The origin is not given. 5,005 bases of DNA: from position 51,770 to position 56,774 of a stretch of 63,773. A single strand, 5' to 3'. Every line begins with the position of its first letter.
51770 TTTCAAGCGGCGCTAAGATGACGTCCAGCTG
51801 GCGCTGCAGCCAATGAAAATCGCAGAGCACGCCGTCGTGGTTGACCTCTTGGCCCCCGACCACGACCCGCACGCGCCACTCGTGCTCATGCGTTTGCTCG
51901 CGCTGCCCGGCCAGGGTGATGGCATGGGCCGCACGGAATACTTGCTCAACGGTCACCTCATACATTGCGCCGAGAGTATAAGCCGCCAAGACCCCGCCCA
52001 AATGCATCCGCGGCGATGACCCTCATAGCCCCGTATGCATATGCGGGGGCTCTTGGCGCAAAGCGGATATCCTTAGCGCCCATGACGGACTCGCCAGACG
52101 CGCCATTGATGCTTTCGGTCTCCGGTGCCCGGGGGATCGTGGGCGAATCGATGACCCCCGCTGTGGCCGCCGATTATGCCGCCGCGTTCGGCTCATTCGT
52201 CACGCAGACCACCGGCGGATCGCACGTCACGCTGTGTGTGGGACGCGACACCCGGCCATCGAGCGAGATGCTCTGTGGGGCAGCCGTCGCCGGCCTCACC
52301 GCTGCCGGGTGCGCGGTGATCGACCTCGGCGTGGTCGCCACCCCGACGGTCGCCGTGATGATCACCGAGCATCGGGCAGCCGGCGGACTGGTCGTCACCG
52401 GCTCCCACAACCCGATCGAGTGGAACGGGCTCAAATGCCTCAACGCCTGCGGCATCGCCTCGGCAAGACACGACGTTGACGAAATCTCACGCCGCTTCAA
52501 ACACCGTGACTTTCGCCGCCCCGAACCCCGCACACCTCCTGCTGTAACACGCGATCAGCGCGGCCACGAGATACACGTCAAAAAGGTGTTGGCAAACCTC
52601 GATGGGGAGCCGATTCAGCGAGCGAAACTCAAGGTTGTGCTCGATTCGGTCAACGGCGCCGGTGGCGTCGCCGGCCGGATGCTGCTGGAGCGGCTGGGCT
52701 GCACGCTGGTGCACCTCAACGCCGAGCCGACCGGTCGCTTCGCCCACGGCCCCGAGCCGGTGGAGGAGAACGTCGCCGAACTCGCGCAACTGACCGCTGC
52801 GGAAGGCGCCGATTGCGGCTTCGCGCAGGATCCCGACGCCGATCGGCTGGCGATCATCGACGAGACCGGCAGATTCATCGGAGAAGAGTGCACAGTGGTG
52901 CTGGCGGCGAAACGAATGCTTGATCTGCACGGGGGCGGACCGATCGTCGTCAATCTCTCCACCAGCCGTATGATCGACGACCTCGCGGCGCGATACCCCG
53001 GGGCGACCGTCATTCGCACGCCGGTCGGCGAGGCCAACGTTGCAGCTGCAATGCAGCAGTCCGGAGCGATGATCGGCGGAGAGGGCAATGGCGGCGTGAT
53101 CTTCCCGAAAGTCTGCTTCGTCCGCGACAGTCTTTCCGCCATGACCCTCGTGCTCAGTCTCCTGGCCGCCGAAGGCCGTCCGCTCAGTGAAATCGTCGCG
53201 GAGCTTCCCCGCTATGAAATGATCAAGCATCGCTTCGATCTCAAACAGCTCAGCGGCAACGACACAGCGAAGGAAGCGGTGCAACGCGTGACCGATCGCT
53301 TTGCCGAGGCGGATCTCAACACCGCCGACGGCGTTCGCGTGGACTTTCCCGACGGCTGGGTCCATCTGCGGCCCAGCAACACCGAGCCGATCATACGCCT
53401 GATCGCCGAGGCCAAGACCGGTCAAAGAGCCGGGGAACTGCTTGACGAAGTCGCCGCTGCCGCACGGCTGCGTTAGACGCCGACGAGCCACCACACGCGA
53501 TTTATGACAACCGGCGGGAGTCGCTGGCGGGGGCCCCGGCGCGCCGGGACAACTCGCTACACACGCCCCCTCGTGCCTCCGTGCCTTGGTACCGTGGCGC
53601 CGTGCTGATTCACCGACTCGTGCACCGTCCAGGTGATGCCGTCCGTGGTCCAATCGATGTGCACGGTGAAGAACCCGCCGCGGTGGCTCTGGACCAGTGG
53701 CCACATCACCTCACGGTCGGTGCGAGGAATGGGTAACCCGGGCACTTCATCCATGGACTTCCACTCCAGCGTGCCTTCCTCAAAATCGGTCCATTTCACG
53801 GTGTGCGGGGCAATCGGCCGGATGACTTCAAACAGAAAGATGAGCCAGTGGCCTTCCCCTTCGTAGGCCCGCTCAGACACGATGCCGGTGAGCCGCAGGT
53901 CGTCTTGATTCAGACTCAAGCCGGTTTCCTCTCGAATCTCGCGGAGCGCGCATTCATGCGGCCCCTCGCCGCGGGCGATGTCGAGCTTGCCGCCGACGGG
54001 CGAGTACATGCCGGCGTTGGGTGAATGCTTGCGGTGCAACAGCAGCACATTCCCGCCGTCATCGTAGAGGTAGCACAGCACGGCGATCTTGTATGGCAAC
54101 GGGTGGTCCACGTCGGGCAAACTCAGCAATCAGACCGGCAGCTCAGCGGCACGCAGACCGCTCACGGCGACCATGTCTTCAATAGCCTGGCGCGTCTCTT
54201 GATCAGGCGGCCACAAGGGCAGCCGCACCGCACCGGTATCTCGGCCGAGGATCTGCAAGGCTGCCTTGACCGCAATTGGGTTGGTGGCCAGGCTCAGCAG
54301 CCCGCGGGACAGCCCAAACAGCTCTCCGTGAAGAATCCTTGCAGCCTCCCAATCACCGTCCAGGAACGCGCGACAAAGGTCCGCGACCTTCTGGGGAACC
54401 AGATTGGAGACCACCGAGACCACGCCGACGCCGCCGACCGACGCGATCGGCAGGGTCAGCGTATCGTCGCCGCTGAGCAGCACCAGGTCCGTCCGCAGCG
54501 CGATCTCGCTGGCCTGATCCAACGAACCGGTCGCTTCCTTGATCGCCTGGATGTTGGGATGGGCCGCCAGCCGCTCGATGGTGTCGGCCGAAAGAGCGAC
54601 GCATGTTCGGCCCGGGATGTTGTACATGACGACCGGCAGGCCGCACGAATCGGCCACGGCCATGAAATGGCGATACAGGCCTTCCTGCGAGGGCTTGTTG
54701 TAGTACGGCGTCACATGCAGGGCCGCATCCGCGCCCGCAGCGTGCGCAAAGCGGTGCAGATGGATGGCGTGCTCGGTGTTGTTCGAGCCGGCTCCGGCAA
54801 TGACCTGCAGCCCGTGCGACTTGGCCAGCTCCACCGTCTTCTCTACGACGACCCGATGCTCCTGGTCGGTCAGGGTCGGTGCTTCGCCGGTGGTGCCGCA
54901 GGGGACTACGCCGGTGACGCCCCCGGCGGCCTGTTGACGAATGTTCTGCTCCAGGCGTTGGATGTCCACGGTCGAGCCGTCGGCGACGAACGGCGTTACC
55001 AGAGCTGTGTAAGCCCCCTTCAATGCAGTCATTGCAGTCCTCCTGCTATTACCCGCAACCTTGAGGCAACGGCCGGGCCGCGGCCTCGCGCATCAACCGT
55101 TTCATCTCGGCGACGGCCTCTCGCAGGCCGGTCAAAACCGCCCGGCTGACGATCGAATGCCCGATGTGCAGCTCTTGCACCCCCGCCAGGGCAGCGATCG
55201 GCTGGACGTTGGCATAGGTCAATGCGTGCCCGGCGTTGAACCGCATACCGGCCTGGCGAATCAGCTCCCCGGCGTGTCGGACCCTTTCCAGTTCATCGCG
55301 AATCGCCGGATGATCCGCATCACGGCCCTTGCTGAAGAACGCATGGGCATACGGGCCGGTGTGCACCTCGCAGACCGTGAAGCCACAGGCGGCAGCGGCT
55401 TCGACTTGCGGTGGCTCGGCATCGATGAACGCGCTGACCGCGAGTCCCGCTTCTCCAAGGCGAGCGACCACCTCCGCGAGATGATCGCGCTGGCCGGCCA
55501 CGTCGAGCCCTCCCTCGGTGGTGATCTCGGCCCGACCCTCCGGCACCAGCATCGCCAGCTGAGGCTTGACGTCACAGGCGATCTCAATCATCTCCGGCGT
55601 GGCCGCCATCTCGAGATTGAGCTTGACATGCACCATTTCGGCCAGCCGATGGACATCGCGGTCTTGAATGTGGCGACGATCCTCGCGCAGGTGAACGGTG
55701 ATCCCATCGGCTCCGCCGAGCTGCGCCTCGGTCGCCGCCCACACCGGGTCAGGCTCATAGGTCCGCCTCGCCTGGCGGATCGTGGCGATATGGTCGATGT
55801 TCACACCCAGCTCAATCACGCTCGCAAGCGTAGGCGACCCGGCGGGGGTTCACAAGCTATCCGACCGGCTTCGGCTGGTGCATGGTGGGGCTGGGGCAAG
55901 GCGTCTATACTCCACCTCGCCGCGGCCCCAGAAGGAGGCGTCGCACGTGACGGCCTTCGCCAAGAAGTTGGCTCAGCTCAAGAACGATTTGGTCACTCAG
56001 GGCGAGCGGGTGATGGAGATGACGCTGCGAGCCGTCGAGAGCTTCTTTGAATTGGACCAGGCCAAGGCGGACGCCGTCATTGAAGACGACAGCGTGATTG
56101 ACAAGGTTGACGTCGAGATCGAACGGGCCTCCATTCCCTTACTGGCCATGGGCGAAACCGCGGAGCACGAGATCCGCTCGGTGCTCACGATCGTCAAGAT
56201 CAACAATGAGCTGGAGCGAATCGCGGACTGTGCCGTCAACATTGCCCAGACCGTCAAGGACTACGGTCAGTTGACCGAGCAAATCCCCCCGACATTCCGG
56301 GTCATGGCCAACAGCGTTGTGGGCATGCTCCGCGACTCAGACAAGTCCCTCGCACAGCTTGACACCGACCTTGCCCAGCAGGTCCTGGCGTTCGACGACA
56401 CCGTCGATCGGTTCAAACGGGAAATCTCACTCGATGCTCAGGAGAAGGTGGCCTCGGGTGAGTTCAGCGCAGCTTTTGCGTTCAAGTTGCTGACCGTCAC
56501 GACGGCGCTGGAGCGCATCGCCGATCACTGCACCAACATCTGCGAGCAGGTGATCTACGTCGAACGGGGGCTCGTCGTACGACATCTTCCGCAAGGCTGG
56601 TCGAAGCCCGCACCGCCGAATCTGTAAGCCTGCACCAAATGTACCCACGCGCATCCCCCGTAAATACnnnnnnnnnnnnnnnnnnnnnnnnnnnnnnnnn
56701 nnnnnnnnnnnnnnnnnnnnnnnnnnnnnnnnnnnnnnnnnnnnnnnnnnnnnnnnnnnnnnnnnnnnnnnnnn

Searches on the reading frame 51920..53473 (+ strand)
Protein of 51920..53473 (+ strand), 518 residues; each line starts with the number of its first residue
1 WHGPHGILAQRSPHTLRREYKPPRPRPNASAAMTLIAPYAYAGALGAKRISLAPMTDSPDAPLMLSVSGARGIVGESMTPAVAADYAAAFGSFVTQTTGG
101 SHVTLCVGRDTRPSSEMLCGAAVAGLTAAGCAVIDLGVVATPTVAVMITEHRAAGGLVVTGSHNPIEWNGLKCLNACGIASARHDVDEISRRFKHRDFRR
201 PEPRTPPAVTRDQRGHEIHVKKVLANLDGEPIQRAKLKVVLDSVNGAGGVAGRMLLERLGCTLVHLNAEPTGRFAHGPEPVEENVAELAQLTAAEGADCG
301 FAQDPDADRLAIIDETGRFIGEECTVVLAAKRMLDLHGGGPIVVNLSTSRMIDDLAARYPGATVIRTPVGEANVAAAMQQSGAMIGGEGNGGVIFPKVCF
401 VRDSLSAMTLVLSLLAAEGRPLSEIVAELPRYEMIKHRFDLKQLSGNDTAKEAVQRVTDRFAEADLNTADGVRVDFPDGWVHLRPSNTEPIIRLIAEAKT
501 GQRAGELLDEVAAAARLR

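Call 32: search_protein_families(library=pfam, proteins=[window:51920-53473:+], max_evalue=0.001)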
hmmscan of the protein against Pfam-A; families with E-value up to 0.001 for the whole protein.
window:51920-53473:+ (518 aa): 4 families
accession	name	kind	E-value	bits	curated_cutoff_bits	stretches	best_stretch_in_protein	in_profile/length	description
PF02878.22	PGM_PMM_I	-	5.1e-32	110.9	22.5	1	68-199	7-137/138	Phosphoglucomutase/phosphomannomutase, alpha/beta/alpha domain I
PF02879.22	PGM_PMM_II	-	1e-23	84.2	29.3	1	219-317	3-103/103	Phosphoglucomutase/phosphomannomutase, alpha/beta/alpha domain II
PF02880.22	PGM_PMM_III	-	2.2e-22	79.8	20.7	1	325-430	5-113/115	Phosphoglucomutase/phosphomannomutase, alpha/beta/alpha domain III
PF00408.26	PGM_PMM_IV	-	7.6e-13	48.8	23.1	1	453-513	11-67/68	Phosphoglucomutase/phosphomannomutase, C-terminal domain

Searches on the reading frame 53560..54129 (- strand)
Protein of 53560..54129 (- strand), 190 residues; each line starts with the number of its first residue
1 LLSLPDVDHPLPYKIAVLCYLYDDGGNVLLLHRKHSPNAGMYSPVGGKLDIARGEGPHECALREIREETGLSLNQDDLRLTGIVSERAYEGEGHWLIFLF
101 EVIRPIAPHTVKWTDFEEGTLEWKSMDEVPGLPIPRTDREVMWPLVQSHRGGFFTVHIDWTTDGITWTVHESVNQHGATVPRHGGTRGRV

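Call 32: search_protein_families(library=pfam, proteins=[window:53560-54129:-], max_evalue=0.001)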
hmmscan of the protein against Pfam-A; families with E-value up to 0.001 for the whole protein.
window:53560-54129:- (190 aa): 1 family
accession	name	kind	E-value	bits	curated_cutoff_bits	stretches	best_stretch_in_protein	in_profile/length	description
PF00293.34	NUDIX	-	1.3e-16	61.2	21.1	1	13-133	2-122/134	NUDIX domain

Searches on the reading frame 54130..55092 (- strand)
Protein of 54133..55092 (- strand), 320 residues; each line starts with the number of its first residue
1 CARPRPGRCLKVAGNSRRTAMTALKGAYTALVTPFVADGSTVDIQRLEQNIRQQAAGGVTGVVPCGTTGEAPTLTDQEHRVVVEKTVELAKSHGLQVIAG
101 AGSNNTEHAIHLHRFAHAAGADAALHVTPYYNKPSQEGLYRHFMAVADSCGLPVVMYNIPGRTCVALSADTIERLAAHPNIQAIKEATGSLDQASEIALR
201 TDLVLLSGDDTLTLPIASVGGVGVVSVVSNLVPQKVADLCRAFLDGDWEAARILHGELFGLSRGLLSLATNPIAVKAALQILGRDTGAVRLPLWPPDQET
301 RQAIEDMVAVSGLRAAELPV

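Call 32: search_protein_families(library=pfam, proteins=[window:54133-55092:-], max_evalue=0.001)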
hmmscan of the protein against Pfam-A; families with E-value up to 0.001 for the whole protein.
window:54133-55092:- (320 aa): 1 family
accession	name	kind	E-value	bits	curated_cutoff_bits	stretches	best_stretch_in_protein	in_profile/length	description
PF00701.28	DHDPS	-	6.6e-82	274.9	22.1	1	24-308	2-286/289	Dihydrodipicolinate synthetase family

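Call 34: find_encoding_contigs(protein=window:54130-55032:-, flank=10000, max_places=6)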
Protein window:54130-55032:- (300 aa): no gene with exactly this product is on record in the collection.

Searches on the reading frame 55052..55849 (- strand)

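Call 32: search_protein_families(library=pfam, proteins=[window:55052-55849:-], max_evalue=0.001)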
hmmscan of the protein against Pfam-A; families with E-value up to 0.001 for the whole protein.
window:55052-55849:- (266 aa): 1 family
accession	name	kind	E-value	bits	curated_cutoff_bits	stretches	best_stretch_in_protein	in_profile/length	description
PF03740.19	PdxJ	-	2.5e-93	312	24.5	1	13-253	1-234/234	Pyridoxal phosphate biosynthesis protein PdxJ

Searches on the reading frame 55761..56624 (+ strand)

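Call 32: search_protein_families(library=pfam, proteins=[window:55761-56624:+], max_evalue=0.001)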
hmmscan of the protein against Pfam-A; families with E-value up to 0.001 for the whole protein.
window:55761-56624:+ (288 aa): 1 family
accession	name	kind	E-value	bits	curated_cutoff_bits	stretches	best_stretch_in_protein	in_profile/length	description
PF01895.24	PhoU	-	9.4e-34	116.1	23.5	2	181-264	3-89/89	PhoU domain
